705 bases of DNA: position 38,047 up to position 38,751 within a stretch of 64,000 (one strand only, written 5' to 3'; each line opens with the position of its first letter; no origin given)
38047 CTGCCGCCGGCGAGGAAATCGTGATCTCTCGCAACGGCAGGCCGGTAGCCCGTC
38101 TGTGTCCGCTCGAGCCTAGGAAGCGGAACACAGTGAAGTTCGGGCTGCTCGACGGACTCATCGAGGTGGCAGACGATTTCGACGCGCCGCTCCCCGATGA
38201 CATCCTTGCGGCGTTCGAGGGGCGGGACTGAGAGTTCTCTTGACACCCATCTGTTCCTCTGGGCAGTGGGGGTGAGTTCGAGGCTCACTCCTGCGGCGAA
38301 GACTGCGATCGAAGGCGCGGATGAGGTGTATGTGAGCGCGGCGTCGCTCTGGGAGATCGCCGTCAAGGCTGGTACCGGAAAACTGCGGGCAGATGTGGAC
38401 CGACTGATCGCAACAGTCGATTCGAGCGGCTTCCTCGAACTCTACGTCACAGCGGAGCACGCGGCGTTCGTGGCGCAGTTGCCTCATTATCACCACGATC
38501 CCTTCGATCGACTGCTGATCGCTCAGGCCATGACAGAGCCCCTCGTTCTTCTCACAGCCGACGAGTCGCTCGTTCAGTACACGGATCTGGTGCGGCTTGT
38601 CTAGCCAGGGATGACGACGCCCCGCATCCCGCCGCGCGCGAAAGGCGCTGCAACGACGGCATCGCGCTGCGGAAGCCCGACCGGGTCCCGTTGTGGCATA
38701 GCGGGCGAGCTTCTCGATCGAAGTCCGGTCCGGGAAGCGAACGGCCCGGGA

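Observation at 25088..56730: Possible anaerobic methoxy-aromatic / trihydroxybenzene catabolic neighbourhood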

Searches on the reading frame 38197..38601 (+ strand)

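Call 24: search_protein_families(library=pfam, proteins=[window:38197-38601:+])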
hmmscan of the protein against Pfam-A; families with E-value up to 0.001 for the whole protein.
window:38197-38601:+ (135 aa): 1 family
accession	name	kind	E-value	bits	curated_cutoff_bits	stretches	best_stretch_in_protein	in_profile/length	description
PF01850.27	PIN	-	2.7e-12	47.8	23.6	1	15-128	3-117/120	PIN domain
